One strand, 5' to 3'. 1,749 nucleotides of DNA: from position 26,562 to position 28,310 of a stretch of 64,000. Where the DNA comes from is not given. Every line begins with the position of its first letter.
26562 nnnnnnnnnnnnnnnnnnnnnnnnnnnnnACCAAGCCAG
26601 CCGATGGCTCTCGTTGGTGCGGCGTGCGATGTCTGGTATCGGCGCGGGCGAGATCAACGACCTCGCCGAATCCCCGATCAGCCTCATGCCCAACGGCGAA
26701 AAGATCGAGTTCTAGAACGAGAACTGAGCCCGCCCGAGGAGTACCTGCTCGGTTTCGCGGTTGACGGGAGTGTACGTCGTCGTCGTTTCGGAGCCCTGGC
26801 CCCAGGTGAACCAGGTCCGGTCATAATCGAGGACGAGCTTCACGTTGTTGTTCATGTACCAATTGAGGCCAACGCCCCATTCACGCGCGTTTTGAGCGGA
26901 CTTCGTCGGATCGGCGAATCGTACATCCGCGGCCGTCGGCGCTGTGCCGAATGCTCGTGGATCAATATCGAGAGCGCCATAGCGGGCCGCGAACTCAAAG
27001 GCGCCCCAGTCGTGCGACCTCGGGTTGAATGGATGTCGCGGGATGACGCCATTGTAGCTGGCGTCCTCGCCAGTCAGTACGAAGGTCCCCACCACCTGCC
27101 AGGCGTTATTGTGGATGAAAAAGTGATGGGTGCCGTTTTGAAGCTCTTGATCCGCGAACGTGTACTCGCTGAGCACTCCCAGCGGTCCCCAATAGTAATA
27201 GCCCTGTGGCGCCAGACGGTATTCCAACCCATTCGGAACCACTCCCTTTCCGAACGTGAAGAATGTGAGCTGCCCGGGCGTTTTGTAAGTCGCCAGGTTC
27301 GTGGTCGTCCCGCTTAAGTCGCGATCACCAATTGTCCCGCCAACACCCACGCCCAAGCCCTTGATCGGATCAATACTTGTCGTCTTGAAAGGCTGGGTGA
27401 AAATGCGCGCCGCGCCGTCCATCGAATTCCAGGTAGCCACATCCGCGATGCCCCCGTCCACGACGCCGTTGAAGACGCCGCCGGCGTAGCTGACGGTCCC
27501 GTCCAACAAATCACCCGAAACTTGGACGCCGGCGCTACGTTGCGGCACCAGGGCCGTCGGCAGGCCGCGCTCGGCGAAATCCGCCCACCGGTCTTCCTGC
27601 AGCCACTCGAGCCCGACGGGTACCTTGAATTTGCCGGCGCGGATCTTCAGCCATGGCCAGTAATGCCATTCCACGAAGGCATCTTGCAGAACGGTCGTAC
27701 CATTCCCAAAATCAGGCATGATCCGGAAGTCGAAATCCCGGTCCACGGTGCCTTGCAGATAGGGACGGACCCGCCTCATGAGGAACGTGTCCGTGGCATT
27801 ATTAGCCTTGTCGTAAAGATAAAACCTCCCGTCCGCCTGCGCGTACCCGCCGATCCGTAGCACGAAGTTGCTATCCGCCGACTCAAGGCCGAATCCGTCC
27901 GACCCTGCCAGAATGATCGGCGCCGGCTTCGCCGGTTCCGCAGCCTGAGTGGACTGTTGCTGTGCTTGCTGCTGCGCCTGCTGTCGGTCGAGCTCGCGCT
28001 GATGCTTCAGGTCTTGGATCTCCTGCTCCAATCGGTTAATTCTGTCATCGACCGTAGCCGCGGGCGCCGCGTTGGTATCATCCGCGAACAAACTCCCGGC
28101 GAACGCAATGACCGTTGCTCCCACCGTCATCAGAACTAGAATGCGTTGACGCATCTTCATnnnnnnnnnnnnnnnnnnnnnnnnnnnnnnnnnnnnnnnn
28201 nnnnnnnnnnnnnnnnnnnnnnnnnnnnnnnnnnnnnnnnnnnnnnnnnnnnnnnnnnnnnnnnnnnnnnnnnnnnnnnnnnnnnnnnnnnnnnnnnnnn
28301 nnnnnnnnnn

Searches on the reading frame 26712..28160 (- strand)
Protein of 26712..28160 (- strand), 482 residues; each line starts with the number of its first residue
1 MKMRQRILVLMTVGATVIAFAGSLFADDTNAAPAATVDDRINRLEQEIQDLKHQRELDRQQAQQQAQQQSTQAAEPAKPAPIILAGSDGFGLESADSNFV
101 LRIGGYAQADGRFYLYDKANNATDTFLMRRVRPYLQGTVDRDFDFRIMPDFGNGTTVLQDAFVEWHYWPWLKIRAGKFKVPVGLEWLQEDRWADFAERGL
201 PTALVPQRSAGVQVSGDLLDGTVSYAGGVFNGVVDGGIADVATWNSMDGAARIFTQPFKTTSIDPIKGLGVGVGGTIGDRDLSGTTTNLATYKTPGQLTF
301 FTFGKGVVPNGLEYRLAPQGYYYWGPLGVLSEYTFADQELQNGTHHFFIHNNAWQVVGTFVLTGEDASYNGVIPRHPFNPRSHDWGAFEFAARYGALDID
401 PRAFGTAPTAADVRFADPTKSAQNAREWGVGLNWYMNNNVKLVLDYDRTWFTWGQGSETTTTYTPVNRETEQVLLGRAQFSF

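Call 5: search_protein_families(library=pfam, proteins=[window:26712-28160:-], max_evalue=0.001)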
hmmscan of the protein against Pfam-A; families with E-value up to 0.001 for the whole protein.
window:26712-28160:- (482 aa): 1 family
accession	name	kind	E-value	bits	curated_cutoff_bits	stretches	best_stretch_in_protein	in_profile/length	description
PF07396.17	Porin_O_P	-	1e-27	97.8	20.9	1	105-482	5-370/370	Phosphate-selective porin O and P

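Call 6: search_protein_families(library=ncbifam, proteins=[window:26712-28160:-], max_evalue=0.001)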
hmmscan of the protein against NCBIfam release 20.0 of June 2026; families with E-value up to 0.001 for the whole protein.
window:26712-28160:- (482 aa): 1 family
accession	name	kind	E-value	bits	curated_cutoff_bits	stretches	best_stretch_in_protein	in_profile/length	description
NF040900.1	porin_ExtI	equivalog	0.00014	20.8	150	0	157-236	114-195/403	selenite/tellurite reduction operon porin ExtI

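Call 13: find_related_loci(query=window:26712-28160:-, collection=genome_contigs, flank=5000)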
Query window:26712-28160:- (482 aa) in genome_contigs; peptide patterns used: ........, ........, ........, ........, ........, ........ (x = any residue, [..] = any of these).
600 stretches matched a pattern (row limit reached: there are more); 4 encode a relative of the query (tblastn E <= 1e-3); 4 distinct loci.
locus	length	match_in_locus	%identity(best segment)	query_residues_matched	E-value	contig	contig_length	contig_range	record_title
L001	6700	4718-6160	63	1-482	0e+0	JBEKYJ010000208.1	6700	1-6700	MAG: Verrucomicrobiia bacterium isolate SPRUCE 672 SPRUCE_672_208, whole genome shotgun sequence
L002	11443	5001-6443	62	1-482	0e+0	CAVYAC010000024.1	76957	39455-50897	MAG: uncultured Verrucomicrobiae bacterium isolate MFD01223.bin.2.30 genome assembly, contig: contig_107564, whole genom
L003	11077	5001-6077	27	83-446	4e-23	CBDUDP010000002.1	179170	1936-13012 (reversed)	MAG TPA_asm: uncultured Gammaproteobacteria bacterium isolate SRR5469068_concoct_41 genome assembly, contig: ERZ511469.1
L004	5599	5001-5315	35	352-446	2e-10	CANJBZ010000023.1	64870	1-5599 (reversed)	MAG: Alphaproteobacteria bacterium isolate RH-23may17-1006 genome assembly, contig: RH-23may17-C3089, whole genome shotg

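Call 19: search_protein_families(library=pfam, proteins=[L002:3533-4765:-, L001:76-1608:+, L001:1605-2630:+, L001:2627-3499:+, L001:3500-4498:+, L002:6763-7239:+, L002:7092-8270:+, L002:2655-3605:-, L002:861-2225:+, L002:8549-9211:-])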
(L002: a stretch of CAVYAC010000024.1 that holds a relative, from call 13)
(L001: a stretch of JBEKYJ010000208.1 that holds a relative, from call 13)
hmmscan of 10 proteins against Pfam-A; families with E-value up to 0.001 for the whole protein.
L002:3533-4765:- (410 aa): 2 families
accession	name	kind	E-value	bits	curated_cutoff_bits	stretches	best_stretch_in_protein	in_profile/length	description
PF07228.17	SpoIIE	-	3.5e-43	148.2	25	1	198-393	2-190/192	Stage II sporulation protein E (SpoIIE)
PF00072.30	Response_reg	-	1.2e-21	77.4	30.2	1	8-118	2-107/111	Response regulator receiver domain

L001:76-1608:+ (510 aa): 3 families
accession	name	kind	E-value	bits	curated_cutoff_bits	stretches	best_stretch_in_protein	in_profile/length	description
PF00005.33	ABC_tran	-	5.4e-47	160.3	25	2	26-173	3-137/137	ABC transporter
PF13304.12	AAA_21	-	2.3e-06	28.4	27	0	143-202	236-298/304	AAA domain, putative AbiEii toxin, Type IV TA system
PF13175.12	AAA_15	-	4.3e-05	23.7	32.1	0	137-202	293-369/374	AAA ATPase domain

L001:1605-2630:+ (341 aa): 2 families
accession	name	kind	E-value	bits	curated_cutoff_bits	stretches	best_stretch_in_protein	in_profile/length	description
PF02653.21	BPD_transp_2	-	7.3e-45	153.6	26.8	1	50-325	5-267/269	Branched-chain amino acid transport system / permease component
PF01032.23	FecCD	-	2.8e-06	27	26.5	1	84-247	82-233/311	FecCD transport family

L001:2627-3499:+ (290 aa): 1 family
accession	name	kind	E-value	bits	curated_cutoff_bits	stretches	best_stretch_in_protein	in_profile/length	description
PF02653.21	BPD_transp_2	-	5.7e-37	127.8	26.8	1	7-270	3-269/269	Branched-chain amino acid transport system / permease component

L001:3500-4498:+ (332 aa): 2 families
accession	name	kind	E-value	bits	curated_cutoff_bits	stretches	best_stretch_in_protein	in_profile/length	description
PF00962.28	A_deaminase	-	1.4e-86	291.1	27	1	7-330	1-327/330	Adenosine deaminase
PF19326.5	AMP_deaminase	-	2e-05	23.6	27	1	197-313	457-572/630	AMP deaminase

L002:6763-7239:+ (158 aa): 1 family
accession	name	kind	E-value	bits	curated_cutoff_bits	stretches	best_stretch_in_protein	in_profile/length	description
PF02082.26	Rrf2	-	6e-36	124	30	1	4-138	2-131/132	Iron-dependent Transcriptional regulator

L002:7092-8270:+ (392 aa): 3 families
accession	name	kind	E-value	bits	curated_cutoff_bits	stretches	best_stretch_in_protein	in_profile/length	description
PF13379.11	NMT1_2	-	6.5e-28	98.7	24.7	1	71-313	4-245/252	NMT1-like family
PF09084.16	NMT1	-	2.6e-08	34.5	20.5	1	99-312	13-216/216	NMT1/THI5 like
PF12974.12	Phosphonate-bd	-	0.00024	21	27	1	102-209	23-132/242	ABC transporter, phosphonate, periplasmic substrate-binding protein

L002:2655-3605:- (316 aa): 0 families

L002:861-2225:+ (454 aa): 0 families

L002:8549-9211:- (220 aa): 0 families

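Call 23: find_related_loci(query=A2, collection=metagenome_contigs, flank=3000)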
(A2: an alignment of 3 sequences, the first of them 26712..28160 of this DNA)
Query A2 (482 aa) in metagenome_contigs; peptide patterns used: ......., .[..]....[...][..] (x = any residue, [..] = any of these).
600 stretches matched a pattern (row limit reached: there are more); 1 encode a relative of the query (tblastn E <= 1e-3); 1 distinct loci.
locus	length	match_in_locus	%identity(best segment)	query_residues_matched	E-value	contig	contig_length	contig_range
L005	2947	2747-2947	43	86-152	8e-14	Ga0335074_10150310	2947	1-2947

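Call 25: find_homologous_proteins(query=window:26712-28160:-, max_evalue=1e-30)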
Query window:26712-28160:- (482 aa): 3174 proteins with E <= 1e-30 among 8000 candidates; the best 120 are listed.
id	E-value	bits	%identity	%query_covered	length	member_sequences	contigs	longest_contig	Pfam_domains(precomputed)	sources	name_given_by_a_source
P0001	0.0e+0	1056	95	100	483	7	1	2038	PF07396.18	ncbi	-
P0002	3.3e-269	912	81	100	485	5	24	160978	PF07396.18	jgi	jgi:phosphate-selective porin OprO/OprP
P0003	2.6e-230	783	70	100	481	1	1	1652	PF07396.18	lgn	-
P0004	3.1e-230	783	70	100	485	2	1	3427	PF07396.18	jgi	jgi:phosphate-selective porin OprO/OprP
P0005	1.1e-229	781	70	100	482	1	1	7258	PF07396.18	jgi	jgi:phosphate-selective porin OprO/OprP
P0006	1.6e-216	738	67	100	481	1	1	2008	PF07396.18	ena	-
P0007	2.7e-216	737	67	100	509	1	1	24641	PF07396.18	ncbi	-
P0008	1.8e-213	728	66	100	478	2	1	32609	PF07396.18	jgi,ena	-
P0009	4.3e-211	720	67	97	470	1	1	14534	PF07396.18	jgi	jgi:phosphate-selective porin OprO/OprP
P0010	4.3e-210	717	66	100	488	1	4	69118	PF07396.18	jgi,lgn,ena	-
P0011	7.4e-210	716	66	100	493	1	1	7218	PF07396.18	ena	-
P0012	1.9e-209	714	65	100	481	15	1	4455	PF07396.18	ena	-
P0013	4.5e-209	713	64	100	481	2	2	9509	PF07396.18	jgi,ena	-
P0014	6.5e-209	713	64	100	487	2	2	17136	PF07396.18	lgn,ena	-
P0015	7.1e-208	709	65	100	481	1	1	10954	PF07396.18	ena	-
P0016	1.8e-206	705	64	100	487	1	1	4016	PF07396.18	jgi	jgi:phosphate-selective porin OprO and OprP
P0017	5.1e-206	703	65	97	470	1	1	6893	PF07396.18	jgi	jgi:phosphate-selective porin OprO/OprP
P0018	6.5e-206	703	63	100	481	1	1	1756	PF07396.18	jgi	jgi:phosphate-selective porin OprO and OprP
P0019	9.0e-206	702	63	100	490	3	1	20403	PF07396.18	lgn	-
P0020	1.4e-205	702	64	100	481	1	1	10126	PF07396.18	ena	-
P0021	3.9e-205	700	64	100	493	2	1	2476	PF07396.18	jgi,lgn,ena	-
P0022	1.4e-204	698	65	96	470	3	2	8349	PF07396.18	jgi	jgi:phosphate-selective porin OprO/OprP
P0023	6.1e-204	696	62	100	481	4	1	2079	PF07396.18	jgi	jgi:phosphate-selective porin OprO/OprP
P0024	4.6e-203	693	64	100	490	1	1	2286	PF07396.18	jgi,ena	-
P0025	7.5e-203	693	63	100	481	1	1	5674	PF07396.18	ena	-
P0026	1.2e-201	689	63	100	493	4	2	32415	PF07396.18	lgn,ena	-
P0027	6.5e-201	686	63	100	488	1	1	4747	PF07396.18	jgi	jgi:phosphate-selective porin OprO/OprP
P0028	7.1e-201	686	65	96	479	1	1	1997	PF07396.18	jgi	jgi:phosphate-selective porin OprO and OprP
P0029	4.2e-200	684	63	100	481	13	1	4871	PF07396.18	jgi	-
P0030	4.8e-200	683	64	100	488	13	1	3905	PF07396.18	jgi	jgi:phosphate-selective porin OprO/OprP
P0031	7.3e-200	683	63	100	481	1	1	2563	PF07396.18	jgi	-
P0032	2.4e-199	681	64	100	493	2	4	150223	PF07396.18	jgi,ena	jgi:phosphate-selective porin OprO/OprP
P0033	2.8e-199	681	62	100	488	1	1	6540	PF07396.18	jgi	jgi:phosphate-selective porin OprO and OprP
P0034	3.7e-199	681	64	100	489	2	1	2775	PF07396.18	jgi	-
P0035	7.5e-199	680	62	100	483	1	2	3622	PF07396.18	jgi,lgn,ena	-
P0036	1.3e-198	679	63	100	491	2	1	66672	PF07396.18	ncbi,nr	ncbi:MAG TPA: porin [Verrucomicrobiae bacterium]|nr:porin [Verrucomicrobiae bacterium]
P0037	1.3e-198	679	63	100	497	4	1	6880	PF07396.18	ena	-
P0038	5.9e-198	677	62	100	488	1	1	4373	PF07396.18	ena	-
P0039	2.5e-197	675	65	95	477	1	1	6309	PF07396.18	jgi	jgi:phosphate-selective porin OprO and OprP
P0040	1.3e-196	672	64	100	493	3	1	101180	PF07396.18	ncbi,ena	-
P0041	2.8e-192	658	64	100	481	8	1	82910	PF07396.18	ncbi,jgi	ncbi:MAG: porin [Verrucomicrobiia bacterium]|jgi:phosphate-selective porin OprO/OprP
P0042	2.0e-191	655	63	100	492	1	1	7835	PF07396.18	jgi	jgi:phosphate-selective porin OprO/OprP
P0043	4.5e-190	651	61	96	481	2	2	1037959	PF07396.18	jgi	jgi:phosphate-selective porin OprO/OprP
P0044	1.1e-188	646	63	93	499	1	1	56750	PF07396.18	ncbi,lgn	-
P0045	3.3e-188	644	61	100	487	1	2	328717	PF07396.18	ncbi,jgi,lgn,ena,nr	ncbi:MAG TPA: porin [Verrucomicrobiae bacterium]|nr:porin [Verrucomicrobiae bacterium]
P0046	3.1e-187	641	62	100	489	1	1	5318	PF07396.18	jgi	jgi:phosphate-selective porin OprO and OprP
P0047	6.6e-187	640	61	100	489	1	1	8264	PF07396.18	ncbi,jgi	jgi:phosphate-selective porin OprO/OprP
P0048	3.9e-185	634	57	94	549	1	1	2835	PF07396.18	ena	-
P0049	2.0e-184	632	60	100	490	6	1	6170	PF07396.18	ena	-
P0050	2.4e-184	632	61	95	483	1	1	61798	PF07396.18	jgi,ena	jgi:phosphate-selective porin OprO/OprP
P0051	1.3e-182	626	59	100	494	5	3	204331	PF07396.18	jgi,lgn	jgi:phosphate-selective porin OprO/OprP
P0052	3.4e-182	625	62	93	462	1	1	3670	PF07396.18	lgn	-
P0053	6.4e-182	624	69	83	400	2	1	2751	PF07396.18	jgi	jgi:phosphate-selective porin OprO/OprP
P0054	2.3e-181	622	58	100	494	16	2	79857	PF07396.18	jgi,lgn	jgi:phosphate-selective porin OprO/OprP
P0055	5.3e-181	621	56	100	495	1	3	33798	PF07396.18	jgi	jgi:phosphate-selective porin OprO and OprP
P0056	5.9e-181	621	59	100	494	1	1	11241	PF07396.18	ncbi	-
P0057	3.1e-180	618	66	85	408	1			PF07396.18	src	-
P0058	7.4e-180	617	58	100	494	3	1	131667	PF07396.18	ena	-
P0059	6.0e-179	614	60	92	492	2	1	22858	PF07396.18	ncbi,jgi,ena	ncbi:MAG: porin [Verrucomicrobiia bacterium]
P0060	7.5e-178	610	60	95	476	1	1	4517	PF07396.18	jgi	jgi:phosphate-selective porin OprO/OprP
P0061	8.5e-177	607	57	100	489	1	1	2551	PF07396.18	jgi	jgi:phosphate-selective porin OprO/OprP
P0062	2.3e-176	605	57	100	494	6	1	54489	PF07396.18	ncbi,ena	-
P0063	3.6e-176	605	57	100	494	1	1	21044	PF07396.18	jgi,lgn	jgi:phosphate-selective porin OprO/OprP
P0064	4.8e-173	594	58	99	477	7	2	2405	PF07396.18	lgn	-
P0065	1.2e-172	593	58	99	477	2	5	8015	PF07396.18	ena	-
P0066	1.8e-172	593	59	94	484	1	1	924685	PF07396.18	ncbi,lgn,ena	-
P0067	2.8e-172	592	60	94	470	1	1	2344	PF07396.18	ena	-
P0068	7.6e-171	587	56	100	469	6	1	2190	PF07396.18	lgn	-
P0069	4.4e-170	585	55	100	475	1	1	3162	PF07396.18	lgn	-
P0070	5.2e-169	581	57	97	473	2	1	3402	PF07396.18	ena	-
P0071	1.8e-168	579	59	94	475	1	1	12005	PF07396.18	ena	-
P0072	9.5e-167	574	59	94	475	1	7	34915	PF07396.18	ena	-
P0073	9.8e-167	574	56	99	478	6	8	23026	PF07396.18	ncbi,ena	-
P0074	1.1e-164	567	58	93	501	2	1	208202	PF07396.18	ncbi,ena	-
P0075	2.1e-164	566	57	94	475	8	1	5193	PF07396.18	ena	-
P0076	2.2e-164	566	66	75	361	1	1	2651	PF07396.18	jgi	-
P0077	1.6e-163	563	55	100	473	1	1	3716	PF07396.18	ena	-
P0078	5.6e-162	558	54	100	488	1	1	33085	PF07396.18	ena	-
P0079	3.7e-161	555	56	97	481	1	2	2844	PF07396.18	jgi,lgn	-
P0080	2.6e-160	552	55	100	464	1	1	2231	PF07396.18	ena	-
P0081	1.3e-158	547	53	100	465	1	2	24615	PF07396.18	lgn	-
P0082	2.1e-158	546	54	99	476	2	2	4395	PF07396.18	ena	-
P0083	8.8e-158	544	56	94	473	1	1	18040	PF07396.18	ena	-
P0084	1.9e-156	540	54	93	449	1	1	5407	PF07396.18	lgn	-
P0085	8.4e-155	534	56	93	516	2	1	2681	PF07396.18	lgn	-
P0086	1.1e-154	534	54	95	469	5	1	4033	PF07396.18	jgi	jgi:phosphate-selective porin OprO/OprP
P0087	1.3e-154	534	53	99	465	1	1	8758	PF07396.18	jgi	jgi:phosphate-selective porin OprO/OprP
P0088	2.2e-154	533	56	91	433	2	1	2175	PF07396.18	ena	-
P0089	1.3e-152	527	53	100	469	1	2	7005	PF07396.18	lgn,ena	-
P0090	2.8e-152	526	53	99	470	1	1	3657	PF07396.18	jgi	-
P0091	4.1e-152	525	52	98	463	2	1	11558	PF07396.18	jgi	-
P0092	1.4e-149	517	53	95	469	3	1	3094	PF07396.18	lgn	-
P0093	3.8e-149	516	52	100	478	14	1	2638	PF07396.18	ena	-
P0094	1.6e-148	514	55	92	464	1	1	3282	PF07396.18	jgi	jgi:phosphate-selective porin OprO/OprP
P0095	9.0e-148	511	51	100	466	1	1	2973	PF07396.18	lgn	-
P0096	5.7e-147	508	52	100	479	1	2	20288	PF07396.18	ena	-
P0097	8.0e-144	498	52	98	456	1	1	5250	PF07396.18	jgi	jgi:phosphate-selective porin OprO and OprP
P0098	9.1e-144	498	54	90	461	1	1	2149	PF07396.18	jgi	jgi:phosphate-selective porin OprO and OprP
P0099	1.5e-143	497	52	100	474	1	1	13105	PF07396.18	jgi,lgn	jgi:phosphate-selective porin OprO and OprP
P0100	1.6e-143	497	51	100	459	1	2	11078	PF07396.18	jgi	jgi:phosphate-selective porin OprO/OprP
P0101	3.3e-143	496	51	100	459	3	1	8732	PF07396.18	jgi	jgi:phosphate-selective porin OprO/OprP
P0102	3.6e-143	496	52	100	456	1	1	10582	PF07396.18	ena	-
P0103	4.9e-142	492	51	100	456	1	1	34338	PF07396.18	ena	-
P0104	5.1e-142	492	50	100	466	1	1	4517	PF07396.18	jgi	jgi:phosphate-selective porin OprO and OprP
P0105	1.7e-140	487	48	100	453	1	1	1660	PF07396.18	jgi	jgi:phosphate-selective porin OprO/OprP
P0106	2.6e-140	486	51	100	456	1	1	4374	PF07396.18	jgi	jgi:phosphate-selective porin OprO/OprP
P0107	4.0e-140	486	49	100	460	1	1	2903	PF07396.18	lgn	-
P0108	1.1e-139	484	48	100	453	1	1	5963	PF07396.18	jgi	jgi:phosphate-selective porin OprO/OprP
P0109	6.0e-139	482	65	67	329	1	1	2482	PF07396.18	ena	-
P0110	2.7e-138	480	49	100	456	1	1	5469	PF07396.18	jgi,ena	-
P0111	9.3e-138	478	53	87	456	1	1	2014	PF07396.18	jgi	jgi:phosphate-selective porin OprO and OprP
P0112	1.2e-137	478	52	94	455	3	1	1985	PF07396.18,PF07642.18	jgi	jgi:phosphate-selective porin OprO/OprP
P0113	2.2e-137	477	52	93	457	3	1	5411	PF07396.18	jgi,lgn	-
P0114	1.5e-136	474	50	100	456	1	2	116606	PF07396.18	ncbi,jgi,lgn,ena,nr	ncbi:MAG TPA: porin [Verrucomicrobiae bacterium]|nr:porin [Verrucomicrobiae bacterium]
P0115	4.8e-136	472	49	100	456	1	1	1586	PF07396.18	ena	-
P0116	2.2e-135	470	52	94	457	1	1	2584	PF07396.18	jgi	-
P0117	8.6e-135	468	53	90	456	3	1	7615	PF07396.18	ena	-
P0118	1.3e-134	468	52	93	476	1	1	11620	PF07396.18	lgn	-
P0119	2.0e-134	467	49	96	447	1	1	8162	PF07396.18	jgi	jgi:phosphate-selective porin OprO/OprP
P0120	2.9e-134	466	49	100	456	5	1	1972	PF07396.18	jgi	jgi:phosphate-selective porin OprO and OprP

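Call 26: find_encoding_contigs(protein=P0002, flank=10000, max_places=3)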
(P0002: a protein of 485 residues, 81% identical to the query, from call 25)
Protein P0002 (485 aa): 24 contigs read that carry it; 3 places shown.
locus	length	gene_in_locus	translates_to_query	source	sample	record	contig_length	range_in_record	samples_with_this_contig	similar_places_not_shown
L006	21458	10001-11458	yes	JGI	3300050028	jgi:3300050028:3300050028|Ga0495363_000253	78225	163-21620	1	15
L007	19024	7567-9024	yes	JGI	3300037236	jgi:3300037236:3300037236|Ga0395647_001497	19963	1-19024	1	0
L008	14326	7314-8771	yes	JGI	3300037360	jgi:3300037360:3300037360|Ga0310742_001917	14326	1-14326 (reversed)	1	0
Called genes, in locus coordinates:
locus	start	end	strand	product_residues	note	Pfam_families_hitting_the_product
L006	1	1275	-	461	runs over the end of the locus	PF07969:Amidohydro_3 (weak), PF01979:Amidohydro_1, PF07969:Amidohydro_3 (weak)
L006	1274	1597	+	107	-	PF02608:Bmp (weak)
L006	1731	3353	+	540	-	-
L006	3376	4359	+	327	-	PF02608:Bmp, PF13407:Peripla_BP_4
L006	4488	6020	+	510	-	PF00005:ABC_tran, PF13175:AAA_15 (faint), PF13304:AAA_21 (faint), PF00005:ABC_tran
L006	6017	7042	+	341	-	PF02653:BPD_transp_2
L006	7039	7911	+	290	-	PF02653:BPD_transp_2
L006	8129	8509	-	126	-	PF13560:HTH_31, PF01381:HTH_3, PF13443:HTH_26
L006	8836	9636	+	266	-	-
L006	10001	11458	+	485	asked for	PF07396:Porin_O_P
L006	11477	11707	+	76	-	-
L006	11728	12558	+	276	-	PF24827:AstE_AspA_cat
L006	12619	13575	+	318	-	PF00291:PALP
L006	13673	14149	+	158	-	PF02082:Rrf2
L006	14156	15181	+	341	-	PF13379:NMT1_2, PF09084:NMT1, PF12974:Phosphonate-bd (faint)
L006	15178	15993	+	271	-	PF03193:RsgA_GTPase (weak), PF00005:ABC_tran, PF13304:AAA_21 (faint)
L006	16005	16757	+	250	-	PF00528:BPD_transp_1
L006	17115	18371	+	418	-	PF00589:Phage_integrase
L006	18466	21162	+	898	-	PF12419:DUF3670, PF00176:SNF2-rel_dom, PF00271:Helicase_C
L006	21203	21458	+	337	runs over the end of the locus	-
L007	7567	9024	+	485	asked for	PF07396:Porin_O_P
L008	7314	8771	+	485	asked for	PF07396:Porin_O_P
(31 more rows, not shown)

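Call 27: find_encoding_contigs(protein=P0010, flank=10000, max_places=2)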
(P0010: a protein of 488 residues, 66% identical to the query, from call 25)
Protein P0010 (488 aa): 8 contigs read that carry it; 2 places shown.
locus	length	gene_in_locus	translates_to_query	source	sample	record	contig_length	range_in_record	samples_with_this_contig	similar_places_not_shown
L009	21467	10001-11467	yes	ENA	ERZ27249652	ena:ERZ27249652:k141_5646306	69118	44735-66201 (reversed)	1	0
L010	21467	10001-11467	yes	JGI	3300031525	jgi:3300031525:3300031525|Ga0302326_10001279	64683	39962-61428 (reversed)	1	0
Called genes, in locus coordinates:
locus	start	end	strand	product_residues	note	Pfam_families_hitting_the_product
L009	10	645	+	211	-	-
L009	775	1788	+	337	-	PF02608:Bmp, PF13407:Peripla_BP_4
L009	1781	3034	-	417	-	PF00999:Na_H_Exchanger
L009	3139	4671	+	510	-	PF00005:ABC_tran, PF13175:AAA_15 (faint), PF13304:AAA_21 (faint), PF00005:ABC_tran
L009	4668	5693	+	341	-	PF02653:BPD_transp_2, PF01032:FecCD (weak)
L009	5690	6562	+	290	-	PF02653:BPD_transp_2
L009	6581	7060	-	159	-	PF09413:DUF2007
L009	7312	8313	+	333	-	PF00962:A_deaminase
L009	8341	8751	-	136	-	PF00190:Cupin_1 (weak), PF07883:Cupin_2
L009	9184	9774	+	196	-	PF05724:TPMT, PF08241:Methyltransf_11, PF08242:Methyltransf_12 (weak), PF13649:Methyltransf_25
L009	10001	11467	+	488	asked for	PF07396:Porin_O_P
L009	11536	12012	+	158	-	PF02082:Rrf2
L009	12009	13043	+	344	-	PF13379:NMT1_2, PF09084:NMT1, PF12974:Phosphonate-bd (faint)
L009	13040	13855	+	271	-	PF00005:ABC_tran, PF13304:AAA_21 (faint)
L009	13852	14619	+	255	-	PF00528:BPD_transp_1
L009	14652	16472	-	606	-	-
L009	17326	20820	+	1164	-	PF13004:BACON (faint), PF19190:BACON_2 (weak), PF00801:PKD, PF18911:PKD_4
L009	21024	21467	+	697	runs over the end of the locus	PF19190:BACON_2 (weak), PF00801:PKD, PF18911:PKD_4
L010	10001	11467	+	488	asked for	PF07396:Porin_O_P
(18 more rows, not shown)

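Call 28: find_encoding_contigs(protein=P0043, flank=10000, max_places=2)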
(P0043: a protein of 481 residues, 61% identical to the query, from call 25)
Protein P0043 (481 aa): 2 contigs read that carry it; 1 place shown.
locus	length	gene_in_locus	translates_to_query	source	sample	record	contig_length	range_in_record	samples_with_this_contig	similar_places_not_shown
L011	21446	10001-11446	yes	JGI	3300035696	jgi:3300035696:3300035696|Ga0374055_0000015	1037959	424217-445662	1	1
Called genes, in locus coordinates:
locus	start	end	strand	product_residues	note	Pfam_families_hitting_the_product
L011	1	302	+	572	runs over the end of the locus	PF00515:TPR_1 (faint), PF07719:TPR_2 (faint), PF13428:TPR_14 (faint), PF13431:TPR_17 (faint), PF13181:TPR_8 (faint), PF13424:TPR_12 (weak), PF13432:TPR_16 (weak), PF14559:TPR_19 (weak)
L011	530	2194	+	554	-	PF02878:PGM_PMM_I, PF02879:PGM_PMM_II, PF02880:PGM_PMM_III, PF00408:PGM_PMM_IV (weak)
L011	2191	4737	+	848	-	PF11897:DUF3417, PF00343:Phosphorylase, PF28476:GlgP_C (weak)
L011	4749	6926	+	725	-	PF02922:CBM_48, PF00128:Alpha-amylase, PF21156:ISOA1-3_C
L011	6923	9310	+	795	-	PF09364:XFP_N, PF03894:XFP, PF09363:XFP_C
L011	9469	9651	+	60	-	PF21088:MS_channel_1st (weak)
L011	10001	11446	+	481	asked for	PF07396:Porin_O_P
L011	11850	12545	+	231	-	-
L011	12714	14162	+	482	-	PF04542:Sigma70_r2, PF08281:Sigma70_r4_2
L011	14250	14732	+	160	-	PF02082:Rrf2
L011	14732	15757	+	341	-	PF13379:NMT1_2, PF09084:NMT1, PF12974:Phosphonate-bd (faint)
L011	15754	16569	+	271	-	PF00005:ABC_tran, PF13304:AAA_21 (faint)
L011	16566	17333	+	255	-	PF00528:BPD_transp_1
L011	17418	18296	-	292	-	PF02653:BPD_transp_2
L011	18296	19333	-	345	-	PF02653:BPD_transp_2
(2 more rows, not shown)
